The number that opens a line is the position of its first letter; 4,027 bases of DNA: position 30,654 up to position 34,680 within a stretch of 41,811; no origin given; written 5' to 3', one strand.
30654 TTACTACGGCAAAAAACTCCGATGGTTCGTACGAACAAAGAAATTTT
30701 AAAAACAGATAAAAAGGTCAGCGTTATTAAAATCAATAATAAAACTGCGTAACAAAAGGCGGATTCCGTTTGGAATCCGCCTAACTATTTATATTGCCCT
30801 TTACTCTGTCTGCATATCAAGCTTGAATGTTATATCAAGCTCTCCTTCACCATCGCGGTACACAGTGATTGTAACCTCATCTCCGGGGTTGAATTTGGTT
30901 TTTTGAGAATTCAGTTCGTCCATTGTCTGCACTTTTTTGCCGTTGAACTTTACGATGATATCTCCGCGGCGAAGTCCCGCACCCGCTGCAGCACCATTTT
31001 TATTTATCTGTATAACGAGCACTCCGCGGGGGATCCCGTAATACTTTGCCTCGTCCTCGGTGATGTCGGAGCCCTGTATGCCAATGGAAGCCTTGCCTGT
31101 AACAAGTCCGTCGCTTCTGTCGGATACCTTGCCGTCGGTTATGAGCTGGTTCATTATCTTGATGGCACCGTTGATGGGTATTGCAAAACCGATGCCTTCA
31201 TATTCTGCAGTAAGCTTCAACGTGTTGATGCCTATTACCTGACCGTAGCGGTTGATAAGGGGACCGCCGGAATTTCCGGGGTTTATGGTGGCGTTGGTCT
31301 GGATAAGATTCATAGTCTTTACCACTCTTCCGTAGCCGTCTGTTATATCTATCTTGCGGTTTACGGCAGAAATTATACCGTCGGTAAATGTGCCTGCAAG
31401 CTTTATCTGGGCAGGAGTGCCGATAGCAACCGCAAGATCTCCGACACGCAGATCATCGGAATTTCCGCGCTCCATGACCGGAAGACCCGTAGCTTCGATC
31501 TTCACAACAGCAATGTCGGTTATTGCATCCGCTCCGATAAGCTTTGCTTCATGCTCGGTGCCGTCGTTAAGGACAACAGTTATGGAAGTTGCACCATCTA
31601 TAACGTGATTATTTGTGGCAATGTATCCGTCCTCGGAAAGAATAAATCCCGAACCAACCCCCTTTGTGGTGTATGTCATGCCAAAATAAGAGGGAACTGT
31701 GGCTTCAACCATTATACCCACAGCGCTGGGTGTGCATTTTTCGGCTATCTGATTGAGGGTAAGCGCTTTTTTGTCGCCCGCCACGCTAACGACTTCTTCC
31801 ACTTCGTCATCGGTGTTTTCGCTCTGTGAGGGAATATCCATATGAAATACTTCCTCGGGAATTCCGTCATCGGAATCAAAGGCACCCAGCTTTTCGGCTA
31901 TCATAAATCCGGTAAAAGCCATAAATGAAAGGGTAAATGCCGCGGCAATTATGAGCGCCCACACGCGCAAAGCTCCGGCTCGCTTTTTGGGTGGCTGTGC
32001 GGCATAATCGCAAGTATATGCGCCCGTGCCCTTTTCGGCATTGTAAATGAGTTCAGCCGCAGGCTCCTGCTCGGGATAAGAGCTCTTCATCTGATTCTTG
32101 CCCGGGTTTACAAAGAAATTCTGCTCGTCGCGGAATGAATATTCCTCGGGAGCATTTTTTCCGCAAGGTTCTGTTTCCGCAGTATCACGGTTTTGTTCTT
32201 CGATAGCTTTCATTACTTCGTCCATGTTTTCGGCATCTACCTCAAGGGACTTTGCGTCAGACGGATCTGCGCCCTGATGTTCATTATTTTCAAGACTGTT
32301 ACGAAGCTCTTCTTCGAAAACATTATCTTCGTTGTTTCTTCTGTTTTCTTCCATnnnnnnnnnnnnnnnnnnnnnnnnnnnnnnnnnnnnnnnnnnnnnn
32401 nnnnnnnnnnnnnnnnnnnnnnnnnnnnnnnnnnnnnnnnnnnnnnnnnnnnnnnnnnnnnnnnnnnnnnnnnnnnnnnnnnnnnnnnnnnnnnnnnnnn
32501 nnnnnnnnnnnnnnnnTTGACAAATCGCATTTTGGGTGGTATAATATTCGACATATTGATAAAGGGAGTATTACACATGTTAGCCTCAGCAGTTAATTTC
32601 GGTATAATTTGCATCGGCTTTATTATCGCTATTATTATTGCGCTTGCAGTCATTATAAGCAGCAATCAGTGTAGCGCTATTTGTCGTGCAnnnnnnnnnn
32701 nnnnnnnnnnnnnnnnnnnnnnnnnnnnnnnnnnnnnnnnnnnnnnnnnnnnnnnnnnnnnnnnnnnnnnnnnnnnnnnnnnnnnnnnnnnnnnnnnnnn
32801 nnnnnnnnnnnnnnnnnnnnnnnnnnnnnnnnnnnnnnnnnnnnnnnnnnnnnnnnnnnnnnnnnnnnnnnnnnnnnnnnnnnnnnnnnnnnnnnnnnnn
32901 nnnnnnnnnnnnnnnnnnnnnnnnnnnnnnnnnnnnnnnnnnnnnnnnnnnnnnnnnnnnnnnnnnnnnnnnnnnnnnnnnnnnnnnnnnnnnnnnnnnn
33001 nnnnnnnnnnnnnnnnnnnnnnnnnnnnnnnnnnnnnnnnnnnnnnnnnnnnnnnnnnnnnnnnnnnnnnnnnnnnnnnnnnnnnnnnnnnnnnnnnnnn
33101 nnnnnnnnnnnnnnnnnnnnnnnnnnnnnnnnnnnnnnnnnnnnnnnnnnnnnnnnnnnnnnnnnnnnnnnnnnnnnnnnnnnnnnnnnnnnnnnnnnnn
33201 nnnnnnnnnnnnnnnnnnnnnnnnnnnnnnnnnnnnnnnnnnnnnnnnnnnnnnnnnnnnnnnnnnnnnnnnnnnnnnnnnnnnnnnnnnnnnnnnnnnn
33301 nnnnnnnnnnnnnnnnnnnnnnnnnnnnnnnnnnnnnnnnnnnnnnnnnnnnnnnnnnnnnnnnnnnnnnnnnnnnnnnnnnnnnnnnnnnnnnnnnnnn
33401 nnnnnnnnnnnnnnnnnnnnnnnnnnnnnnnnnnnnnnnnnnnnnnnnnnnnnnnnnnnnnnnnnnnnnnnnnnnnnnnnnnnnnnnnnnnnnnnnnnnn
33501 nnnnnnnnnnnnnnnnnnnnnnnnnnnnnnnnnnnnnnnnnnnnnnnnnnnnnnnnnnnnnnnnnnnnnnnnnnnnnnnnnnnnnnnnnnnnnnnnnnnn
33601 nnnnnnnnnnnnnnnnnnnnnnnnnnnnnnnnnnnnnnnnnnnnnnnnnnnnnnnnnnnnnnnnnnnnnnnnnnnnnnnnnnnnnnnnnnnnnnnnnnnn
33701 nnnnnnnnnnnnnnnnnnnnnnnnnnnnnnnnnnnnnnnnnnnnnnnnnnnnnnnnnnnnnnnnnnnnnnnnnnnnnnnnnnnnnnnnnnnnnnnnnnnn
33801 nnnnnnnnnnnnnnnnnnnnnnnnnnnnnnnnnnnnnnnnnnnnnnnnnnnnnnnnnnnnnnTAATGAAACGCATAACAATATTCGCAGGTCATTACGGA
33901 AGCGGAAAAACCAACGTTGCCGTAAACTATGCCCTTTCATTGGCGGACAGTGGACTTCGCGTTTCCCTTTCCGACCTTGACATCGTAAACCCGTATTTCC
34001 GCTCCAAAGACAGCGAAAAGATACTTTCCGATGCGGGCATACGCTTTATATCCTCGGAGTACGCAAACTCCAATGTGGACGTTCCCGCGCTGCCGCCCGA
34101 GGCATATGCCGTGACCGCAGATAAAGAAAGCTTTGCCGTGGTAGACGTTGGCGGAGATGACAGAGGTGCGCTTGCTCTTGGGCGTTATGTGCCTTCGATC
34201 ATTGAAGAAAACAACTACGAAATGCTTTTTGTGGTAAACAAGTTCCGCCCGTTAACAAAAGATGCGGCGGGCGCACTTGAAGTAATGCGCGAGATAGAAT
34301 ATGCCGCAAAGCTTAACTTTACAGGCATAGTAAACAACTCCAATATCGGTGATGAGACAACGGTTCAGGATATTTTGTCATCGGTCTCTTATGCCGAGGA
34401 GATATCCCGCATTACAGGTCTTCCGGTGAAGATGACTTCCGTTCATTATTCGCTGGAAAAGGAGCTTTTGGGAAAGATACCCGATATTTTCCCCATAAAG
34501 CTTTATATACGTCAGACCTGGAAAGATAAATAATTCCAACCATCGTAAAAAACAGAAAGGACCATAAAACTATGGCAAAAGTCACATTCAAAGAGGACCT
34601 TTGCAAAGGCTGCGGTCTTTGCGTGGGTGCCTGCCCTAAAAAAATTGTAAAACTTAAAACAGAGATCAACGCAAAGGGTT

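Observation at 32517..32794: Ile-rich 38-codon ORF plus an intrinsic terminator between a perfect promoter and ilvE: candidate leader-peptide attenuator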

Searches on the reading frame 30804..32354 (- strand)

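Call 37: search_protein_families(library=pfam, proteins=[window:30804-32354:-])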
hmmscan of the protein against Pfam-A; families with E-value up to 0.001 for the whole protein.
window:30804-32354:- (517 aa): 5 families
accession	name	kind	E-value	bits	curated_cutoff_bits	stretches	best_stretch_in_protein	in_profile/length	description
PF13365.12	Trypsin_2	-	2.3e-33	116.4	27.6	1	234-376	1-144/144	Trypsin-like peptidase domain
PF00089.32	Trypsin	-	6e-18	65.9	20.6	1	226-397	18-216/220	Trypsin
PF13180.12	PDZ_2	-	9e-17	61.6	27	1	423-503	2-72/80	PDZ domain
PF00595.29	PDZ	-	2.4e-09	37.8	23.2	1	421-498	9-80/81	PDZ domain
PF17820.7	PDZ_6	-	7e-09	35.8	27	1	447-481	2-36/54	PDZ domain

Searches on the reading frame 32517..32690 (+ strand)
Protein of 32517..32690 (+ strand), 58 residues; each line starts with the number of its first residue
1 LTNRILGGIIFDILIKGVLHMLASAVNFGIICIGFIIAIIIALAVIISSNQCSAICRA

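Call 28: find_homologous_proteins(query=window:32517-32690:+, max_evalue=10)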
Query window:32517-32690:+ (58 aa): 1 proteins with E <= 10 among 3 candidates.
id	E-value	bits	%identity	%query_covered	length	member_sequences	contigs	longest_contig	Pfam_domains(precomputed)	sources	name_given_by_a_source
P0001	3.0e-8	51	86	64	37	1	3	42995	-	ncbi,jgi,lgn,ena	-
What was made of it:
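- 32577..32693 (+): Leader ORF of 38 codons plus TAA, with 11 Ile codons (7 ATT, 2 ATC, 2 ATA). Only one copy is called as a gene in the protein collection (P0001, unnamed, call 28).
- One copy is called as a gene (P0001, call 28).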

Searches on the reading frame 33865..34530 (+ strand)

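Call 37: search_protein_families(library=pfam, proteins=[window:33865-34530:+])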
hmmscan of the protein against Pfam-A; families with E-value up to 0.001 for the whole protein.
window:33865-34530:+ (222 aa): 2 families
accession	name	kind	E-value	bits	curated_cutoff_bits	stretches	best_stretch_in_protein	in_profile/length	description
PF01656.29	CbiA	-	1.5e-06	28.6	25.4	1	4-159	1-82/125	CobQ/CobB/MinD/ParA nucleotide binding domain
PF10609.15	ParA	-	1.8e-05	24.7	27.1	1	3-43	5-45/246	NUBPL iron-transfer P-loop NTPase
